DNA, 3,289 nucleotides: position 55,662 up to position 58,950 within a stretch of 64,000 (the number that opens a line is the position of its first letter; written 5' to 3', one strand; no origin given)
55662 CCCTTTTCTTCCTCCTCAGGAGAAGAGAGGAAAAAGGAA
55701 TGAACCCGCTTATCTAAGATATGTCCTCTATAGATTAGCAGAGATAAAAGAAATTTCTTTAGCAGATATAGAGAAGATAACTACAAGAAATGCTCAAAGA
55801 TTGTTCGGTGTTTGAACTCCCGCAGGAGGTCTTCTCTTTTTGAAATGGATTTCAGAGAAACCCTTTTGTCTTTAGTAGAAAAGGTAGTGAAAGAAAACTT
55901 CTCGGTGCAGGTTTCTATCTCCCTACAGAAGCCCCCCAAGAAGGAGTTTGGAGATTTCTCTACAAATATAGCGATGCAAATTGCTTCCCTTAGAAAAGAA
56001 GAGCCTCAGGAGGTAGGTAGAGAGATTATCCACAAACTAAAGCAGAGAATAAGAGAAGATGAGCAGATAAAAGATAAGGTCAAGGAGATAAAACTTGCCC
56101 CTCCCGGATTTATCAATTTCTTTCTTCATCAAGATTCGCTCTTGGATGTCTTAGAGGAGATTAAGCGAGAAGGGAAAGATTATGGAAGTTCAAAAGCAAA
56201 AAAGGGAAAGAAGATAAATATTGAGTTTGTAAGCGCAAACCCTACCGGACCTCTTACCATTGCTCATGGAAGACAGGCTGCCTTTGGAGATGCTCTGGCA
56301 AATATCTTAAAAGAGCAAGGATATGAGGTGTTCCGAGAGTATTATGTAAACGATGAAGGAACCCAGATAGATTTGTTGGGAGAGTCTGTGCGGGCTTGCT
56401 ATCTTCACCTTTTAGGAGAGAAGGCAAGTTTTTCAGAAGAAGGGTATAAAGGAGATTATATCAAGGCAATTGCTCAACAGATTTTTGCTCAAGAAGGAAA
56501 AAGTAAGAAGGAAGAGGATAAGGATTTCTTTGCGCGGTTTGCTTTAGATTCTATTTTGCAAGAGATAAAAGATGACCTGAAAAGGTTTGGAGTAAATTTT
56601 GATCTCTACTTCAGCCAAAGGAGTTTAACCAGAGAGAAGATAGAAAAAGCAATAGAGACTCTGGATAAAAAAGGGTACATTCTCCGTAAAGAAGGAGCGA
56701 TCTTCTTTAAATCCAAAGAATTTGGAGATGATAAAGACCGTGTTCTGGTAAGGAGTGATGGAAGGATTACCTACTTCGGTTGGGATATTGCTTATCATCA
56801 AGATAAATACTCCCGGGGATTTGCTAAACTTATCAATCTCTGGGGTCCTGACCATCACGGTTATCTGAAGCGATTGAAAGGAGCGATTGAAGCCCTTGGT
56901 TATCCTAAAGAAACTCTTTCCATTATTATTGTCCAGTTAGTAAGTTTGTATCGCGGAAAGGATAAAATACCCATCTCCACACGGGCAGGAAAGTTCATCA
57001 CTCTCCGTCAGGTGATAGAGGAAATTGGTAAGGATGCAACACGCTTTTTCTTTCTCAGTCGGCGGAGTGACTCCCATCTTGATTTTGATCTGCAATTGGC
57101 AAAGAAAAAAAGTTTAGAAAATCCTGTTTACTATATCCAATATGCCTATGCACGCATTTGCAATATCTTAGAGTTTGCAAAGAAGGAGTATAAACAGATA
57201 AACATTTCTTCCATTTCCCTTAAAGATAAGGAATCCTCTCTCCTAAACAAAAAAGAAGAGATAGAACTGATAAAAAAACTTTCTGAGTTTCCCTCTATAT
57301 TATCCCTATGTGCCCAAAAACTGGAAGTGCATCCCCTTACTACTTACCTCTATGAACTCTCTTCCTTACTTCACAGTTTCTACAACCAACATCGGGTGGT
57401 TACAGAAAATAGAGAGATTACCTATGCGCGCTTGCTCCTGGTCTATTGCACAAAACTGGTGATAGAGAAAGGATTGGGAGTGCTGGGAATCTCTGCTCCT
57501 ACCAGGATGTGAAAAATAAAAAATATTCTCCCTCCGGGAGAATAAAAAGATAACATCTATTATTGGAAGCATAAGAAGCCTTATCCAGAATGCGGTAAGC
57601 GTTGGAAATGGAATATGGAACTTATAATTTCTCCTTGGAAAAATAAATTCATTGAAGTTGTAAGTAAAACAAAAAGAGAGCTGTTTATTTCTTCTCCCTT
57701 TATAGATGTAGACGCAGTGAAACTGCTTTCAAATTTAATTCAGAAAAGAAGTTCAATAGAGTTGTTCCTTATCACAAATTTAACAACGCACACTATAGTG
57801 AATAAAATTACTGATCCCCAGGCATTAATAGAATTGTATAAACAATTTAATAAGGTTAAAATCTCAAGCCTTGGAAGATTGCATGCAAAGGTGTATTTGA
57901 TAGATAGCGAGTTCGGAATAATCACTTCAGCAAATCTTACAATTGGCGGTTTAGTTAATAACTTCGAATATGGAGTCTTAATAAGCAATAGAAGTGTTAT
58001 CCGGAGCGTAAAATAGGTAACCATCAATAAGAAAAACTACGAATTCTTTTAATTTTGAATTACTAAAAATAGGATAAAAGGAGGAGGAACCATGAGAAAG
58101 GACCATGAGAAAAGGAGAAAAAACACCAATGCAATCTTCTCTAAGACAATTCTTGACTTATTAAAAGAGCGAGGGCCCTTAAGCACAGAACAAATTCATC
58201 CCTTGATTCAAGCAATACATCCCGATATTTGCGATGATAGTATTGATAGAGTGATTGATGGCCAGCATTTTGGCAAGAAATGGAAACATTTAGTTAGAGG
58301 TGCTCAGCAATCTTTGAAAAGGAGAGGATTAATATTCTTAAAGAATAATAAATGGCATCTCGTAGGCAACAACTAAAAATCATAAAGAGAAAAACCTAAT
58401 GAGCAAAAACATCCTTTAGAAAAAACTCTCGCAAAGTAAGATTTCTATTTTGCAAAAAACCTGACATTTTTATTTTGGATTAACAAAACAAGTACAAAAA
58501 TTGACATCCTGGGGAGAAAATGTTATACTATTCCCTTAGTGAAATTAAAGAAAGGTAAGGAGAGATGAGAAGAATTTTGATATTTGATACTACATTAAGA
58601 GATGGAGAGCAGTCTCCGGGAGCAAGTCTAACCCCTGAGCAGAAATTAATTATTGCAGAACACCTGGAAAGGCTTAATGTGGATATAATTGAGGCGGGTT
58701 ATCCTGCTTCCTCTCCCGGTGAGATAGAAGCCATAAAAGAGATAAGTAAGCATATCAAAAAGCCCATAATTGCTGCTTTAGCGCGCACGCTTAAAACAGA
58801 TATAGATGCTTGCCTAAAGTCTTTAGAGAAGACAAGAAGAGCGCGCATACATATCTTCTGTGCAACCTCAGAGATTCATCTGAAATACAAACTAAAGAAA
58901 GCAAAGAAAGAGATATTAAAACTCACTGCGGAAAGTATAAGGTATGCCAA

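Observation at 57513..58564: AT-rich two-gene islet (HKD/PLD nuclease + Mrr-N-like winged helix) between argS and leuA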

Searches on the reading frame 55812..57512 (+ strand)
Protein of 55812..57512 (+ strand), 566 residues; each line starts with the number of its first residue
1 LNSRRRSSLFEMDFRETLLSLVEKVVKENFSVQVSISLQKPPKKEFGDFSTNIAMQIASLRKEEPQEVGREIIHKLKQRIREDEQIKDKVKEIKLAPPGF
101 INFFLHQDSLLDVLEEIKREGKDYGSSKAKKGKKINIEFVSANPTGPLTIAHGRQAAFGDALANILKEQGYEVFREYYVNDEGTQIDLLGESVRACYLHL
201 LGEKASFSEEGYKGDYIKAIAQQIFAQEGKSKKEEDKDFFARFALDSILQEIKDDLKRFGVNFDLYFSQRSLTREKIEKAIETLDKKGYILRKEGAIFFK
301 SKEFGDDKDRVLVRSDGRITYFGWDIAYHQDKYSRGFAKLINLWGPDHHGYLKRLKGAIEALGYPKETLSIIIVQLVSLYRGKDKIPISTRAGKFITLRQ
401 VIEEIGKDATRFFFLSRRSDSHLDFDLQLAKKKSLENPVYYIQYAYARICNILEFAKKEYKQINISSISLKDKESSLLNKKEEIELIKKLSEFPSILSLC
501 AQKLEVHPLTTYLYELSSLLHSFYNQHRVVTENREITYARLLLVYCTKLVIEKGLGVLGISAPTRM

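Call 51: find_related_loci(query=window:55812-57509:+, collection=metagenome_contigs, flank=4000)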
Query window:55812-57509:+ (566 aa) in metagenome_contigs; peptide patterns used: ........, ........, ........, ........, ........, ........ (x = any residue, [..] = any of these).
335 stretches matched a pattern; 1 encode a relative of the query (tblastn E <= 1e-3); 1 distinct loci.
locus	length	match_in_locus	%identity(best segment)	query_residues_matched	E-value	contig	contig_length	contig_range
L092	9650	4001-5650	44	14-566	1e-145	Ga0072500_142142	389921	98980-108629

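Call 54: find_encoding_contigs(protein=window:55812-57512:+, flank=4000, max_places=6)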
Protein window:55812-57512:+ (566 aa): 2 contigs read that carry it; 2 places shown.
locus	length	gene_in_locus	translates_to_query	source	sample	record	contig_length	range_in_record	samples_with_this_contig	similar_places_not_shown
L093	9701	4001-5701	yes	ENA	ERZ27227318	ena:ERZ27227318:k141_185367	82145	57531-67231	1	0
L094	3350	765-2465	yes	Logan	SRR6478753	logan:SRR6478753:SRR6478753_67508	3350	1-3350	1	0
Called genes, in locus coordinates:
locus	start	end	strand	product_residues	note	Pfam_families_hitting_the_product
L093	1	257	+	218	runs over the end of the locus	PF01712:dNK (weak), PF02223:Thymidylate_kin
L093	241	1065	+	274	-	PF13177:DNA_pol3_delta2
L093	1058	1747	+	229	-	PF04468:PSP1, PF28472:PSP1_3rd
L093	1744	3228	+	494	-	PF00133:tRNA-synt_1, PF01406:tRNA-synt_1e, PF09334:tRNA-synt_1g, PF00133:tRNA-synt_1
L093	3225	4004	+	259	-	PF01026:TatD_DNase, PF01979:Amidohydro_1 (weak), PF04909:Amidohydro_2 (faint)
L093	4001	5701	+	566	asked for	PF03485:Arg_tRNA_synt_N, PF00750:tRNA-synt_1d, PF05746:DALR_1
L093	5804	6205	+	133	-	PF13091:PLDc_2, PF00614:PLDc (faint)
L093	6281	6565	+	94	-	-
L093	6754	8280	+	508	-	PF00682:HMGL-like, PF22617:HCS_D2, PF08502:LeuA_dimer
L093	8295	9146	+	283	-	PF08501:Shikimate_dh_N, PF18317:SDH_C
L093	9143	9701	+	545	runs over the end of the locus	PF02554:CstA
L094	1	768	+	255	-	?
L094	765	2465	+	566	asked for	PF03485:Arg_tRNA_synt_N, PF00750:tRNA-synt_1d, PF05746:DALR_1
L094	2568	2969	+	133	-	PF13091:PLDc_2, PF00614:PLDc (faint)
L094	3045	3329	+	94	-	-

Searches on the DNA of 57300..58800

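Call 83: search_rna_families(source=window, start=57300, end=58800, threshold=evalue, max_evalue=1)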
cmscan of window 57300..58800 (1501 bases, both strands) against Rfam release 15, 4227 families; matches with E-value up to 1: 0.
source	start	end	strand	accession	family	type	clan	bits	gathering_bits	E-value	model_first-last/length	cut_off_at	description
